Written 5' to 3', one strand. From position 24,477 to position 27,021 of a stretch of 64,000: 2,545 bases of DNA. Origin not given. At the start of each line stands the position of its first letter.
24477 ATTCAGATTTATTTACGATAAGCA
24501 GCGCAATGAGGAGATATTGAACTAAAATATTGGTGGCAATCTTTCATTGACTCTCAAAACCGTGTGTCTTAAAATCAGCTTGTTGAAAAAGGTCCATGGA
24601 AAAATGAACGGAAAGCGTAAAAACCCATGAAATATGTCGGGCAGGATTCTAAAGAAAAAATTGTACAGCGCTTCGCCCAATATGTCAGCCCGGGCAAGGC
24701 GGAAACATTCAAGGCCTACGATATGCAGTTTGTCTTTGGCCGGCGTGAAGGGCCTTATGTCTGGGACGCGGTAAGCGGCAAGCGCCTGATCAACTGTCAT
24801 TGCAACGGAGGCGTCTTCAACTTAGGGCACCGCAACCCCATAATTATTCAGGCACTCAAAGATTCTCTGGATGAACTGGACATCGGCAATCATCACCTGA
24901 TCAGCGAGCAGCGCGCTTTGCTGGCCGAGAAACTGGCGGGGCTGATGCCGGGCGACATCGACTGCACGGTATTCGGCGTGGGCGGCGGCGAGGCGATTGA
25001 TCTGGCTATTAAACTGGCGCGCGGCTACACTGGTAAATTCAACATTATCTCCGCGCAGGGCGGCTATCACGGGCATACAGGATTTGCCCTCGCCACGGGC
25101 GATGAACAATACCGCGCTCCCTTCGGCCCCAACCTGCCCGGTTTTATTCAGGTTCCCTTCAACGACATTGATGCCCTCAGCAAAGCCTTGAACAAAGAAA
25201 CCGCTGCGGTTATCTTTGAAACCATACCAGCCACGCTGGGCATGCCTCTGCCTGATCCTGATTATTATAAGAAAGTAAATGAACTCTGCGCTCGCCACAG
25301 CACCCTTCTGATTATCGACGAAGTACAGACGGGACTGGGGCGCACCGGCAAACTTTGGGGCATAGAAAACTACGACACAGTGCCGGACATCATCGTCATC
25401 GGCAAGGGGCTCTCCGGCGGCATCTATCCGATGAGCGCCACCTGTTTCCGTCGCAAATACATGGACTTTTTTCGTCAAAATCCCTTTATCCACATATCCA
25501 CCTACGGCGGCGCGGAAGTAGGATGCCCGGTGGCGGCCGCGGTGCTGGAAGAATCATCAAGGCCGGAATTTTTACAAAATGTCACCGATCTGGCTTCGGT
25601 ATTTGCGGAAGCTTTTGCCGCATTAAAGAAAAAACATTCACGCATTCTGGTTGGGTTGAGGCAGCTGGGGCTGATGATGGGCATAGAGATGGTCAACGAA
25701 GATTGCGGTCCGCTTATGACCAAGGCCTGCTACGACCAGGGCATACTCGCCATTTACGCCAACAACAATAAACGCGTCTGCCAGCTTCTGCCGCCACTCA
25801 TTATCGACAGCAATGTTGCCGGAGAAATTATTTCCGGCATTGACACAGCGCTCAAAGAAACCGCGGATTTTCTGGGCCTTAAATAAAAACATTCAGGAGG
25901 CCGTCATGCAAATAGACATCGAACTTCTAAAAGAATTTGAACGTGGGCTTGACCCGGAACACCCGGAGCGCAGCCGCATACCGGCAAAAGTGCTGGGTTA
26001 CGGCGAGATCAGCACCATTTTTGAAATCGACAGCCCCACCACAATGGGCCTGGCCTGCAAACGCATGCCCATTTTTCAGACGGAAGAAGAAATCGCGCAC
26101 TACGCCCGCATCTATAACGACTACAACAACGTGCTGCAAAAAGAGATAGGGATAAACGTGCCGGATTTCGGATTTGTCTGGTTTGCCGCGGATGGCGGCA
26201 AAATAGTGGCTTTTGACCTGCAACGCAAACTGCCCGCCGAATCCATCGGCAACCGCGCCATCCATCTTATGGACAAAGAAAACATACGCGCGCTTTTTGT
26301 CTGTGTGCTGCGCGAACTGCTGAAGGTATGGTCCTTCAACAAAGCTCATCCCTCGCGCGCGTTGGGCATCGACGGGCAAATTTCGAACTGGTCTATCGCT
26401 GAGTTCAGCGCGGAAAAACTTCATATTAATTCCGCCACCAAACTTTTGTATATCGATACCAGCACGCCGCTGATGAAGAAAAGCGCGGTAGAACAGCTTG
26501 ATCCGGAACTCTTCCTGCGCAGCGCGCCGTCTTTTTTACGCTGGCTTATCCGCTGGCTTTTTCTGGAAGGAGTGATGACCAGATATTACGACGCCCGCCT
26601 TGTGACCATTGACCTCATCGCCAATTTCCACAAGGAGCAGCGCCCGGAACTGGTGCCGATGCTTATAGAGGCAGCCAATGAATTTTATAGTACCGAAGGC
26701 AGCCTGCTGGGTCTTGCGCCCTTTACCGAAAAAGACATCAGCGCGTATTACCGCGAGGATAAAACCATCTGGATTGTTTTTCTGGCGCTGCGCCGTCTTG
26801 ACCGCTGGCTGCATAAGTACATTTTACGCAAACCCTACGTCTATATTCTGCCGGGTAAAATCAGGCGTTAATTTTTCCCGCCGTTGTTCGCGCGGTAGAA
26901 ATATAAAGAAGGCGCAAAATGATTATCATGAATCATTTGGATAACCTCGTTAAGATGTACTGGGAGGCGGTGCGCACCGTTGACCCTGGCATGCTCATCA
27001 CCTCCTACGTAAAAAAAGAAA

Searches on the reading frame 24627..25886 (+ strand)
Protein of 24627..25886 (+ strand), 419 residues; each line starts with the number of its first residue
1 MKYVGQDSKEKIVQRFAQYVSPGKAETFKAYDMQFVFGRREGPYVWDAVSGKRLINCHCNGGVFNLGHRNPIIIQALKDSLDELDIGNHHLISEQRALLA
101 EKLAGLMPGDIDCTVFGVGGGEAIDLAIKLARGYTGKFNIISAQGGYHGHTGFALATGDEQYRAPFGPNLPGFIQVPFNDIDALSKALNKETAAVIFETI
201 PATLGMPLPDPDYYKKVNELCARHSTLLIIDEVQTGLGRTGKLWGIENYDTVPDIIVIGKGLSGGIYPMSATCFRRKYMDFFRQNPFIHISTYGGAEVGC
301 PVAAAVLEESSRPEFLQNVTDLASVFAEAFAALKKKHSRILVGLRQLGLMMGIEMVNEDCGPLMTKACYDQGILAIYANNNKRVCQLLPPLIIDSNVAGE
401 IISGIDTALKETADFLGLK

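Call 6: search_protein_families(library=pfam, proteins=[window:24627-25886:+], max_evalue=0.01)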
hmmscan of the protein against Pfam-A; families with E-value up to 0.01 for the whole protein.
window:24627-25886:+ (419 aa): 2 families
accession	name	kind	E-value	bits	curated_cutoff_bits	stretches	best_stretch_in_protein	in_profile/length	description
PF00202.27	Aminotran_3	-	3.9e-82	276.5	30.5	1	33-409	9-403/403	Aminotransferase class-III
PF00155.27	Aminotran_1_2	-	2.7e-06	27.2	19.7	1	85-254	31-210/361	Aminotransferase class I and II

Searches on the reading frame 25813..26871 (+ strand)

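Call 6: search_protein_families(library=pfam, proteins=[window:25813-26871:+], max_evalue=0.01)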
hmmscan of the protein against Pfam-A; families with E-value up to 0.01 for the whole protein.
window:25813-26871:+ (352 aa): 1 family
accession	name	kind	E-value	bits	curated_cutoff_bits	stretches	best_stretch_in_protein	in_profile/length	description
PF19709.4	DUF6206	-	1.9e-24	86.8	30.4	1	75-331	29-271/271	Family of unknown function (DUF6206)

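Call 7: search_protein_families(library=ncbifam, proteins=[window:25813-26871:+], max_evalue=0.01)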
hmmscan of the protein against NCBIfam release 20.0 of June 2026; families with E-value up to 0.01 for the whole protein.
window:25813-26871:+ (352 aa): 0 families
